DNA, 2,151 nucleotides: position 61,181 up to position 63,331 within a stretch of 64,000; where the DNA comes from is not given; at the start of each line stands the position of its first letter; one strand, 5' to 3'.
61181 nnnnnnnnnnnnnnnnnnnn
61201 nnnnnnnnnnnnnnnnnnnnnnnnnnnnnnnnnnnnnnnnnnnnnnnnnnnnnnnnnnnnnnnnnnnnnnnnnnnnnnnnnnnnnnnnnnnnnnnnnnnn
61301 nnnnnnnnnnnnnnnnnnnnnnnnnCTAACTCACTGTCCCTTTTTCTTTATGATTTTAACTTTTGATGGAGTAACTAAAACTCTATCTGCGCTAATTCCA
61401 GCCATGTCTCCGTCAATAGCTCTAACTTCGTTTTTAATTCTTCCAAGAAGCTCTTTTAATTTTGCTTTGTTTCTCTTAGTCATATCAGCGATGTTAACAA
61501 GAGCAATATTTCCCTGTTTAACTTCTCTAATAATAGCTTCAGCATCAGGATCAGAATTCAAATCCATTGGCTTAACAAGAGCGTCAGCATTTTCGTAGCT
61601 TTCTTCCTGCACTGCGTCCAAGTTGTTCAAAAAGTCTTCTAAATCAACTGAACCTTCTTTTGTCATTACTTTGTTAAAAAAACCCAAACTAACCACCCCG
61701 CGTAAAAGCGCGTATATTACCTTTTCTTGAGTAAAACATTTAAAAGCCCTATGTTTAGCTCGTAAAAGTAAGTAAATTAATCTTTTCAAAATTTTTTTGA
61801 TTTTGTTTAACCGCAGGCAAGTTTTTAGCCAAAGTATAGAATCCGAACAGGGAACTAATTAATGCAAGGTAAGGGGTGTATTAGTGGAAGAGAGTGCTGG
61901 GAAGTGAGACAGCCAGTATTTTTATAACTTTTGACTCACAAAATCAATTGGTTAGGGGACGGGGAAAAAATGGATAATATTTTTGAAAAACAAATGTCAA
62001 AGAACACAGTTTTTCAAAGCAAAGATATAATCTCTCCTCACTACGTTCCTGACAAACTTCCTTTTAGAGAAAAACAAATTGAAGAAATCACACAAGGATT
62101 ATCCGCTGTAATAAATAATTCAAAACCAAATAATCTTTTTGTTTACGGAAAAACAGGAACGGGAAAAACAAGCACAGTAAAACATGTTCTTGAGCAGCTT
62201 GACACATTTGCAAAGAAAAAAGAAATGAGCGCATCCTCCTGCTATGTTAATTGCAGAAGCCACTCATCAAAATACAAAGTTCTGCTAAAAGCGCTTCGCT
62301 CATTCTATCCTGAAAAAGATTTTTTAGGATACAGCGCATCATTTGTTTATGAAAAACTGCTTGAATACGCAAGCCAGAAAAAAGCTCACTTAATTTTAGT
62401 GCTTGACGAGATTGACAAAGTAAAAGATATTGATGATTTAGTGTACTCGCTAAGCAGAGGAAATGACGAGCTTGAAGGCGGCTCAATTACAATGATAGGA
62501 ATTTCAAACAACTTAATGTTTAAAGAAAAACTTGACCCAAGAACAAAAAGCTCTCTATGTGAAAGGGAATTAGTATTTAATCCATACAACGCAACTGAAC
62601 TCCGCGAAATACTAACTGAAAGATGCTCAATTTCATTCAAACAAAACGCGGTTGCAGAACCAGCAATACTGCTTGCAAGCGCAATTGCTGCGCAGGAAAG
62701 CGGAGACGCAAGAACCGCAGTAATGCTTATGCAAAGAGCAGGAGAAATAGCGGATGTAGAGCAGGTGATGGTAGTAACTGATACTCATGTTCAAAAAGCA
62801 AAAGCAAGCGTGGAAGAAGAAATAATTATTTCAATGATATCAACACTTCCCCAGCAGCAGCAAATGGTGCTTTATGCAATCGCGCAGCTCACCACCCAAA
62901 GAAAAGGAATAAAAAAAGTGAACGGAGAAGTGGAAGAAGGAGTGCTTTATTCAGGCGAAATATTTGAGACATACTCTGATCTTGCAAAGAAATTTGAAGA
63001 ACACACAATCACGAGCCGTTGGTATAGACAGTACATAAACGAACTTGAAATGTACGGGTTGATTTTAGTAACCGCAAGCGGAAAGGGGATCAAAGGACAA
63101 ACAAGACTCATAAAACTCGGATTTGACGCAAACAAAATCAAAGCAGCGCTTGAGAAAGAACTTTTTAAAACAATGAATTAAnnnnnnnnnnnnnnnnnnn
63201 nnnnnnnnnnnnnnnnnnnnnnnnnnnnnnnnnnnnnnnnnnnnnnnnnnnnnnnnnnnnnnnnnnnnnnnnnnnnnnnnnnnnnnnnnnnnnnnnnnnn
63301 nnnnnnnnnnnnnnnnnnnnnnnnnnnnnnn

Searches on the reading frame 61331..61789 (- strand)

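Call 94: search_protein_families(library=pfam, proteins=[window:61331-61789:-], max_evalue=0.001)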
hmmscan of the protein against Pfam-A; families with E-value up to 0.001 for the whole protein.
window:61331-61789:- (152 aa): 1 family
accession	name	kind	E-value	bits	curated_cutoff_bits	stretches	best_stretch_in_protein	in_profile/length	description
PF04472.17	SepF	-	3.5e-11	43.6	27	1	73-146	2-72/72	Cell division protein SepF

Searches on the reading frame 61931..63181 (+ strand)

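Call 9: search_protein_families(library=pfam, proteins=[window:61931-63181:+], max_evalue=0.01)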
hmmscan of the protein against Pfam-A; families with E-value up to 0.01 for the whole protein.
window:61931-63181:+ (416 aa): 24 families
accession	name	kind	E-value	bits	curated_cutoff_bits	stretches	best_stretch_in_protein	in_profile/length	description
PF09079.17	Cdc6_C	-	7.1e-18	64.8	25.1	1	303-405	3-95/96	CDC6, C terminal winged helix domain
PF22703.2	Cdc6_lid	-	2.3e-17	63.1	27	1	225-291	1-67/68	Cdc6 AAA+ ATPase-type lid domain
PF13401.12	AAA_22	-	6.2e-11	43.2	27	1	66-190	5-122/130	AAA domain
PF13191.12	AAA_16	-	1.2e-10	42.6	32.6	1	42-166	1-146/167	AAA ATPase domain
PF00004.35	AAA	-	2.9e-08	34.7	21.2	1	70-215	2-128/131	ATPase family associated with various cellular activities (AAA)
PF01637.24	ATPase_2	-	1.7e-07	31.7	33.2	1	46-175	4-136/225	ATPase domain predominantly from Archaea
PF24883.2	NPHP3_N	-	4.5e-05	24.1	24.8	1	62-125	17-75/164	Nephrocystin 3, N-terminal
PF00931.28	NB-ARC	-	5.1e-05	23.1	23.5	1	47-175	2-123/248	NB-ARC domain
PF05621.17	TniB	-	5.5e-05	23.1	22.4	1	49-164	18-131/189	Bacterial TniB protein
PF05673.19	DUF815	-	5.6e-05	22.8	23.8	1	42-90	29-77/249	Protein of unknown function (DUF815)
PF22606.2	Cdc6-ORC-like_ATPase_lid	-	6.5e-05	23.2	27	1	219-277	1-59/60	Cdc6/ORC-like, ATPase lid domain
PF13173.12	AAA_14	-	7.6e-05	23.2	27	1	68-198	4-105/129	AAA domain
PF05970.20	PIF1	-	0.00093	19.3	25.9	1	57-103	13-59/223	PIF1-like helicase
PF13245.12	AAA_19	-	0.00099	19.7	25.1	1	59-100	4-45/134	AAA domain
PF13479.12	AAA_24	-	0.0012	19.1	27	1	66-166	2-78/195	AAA domain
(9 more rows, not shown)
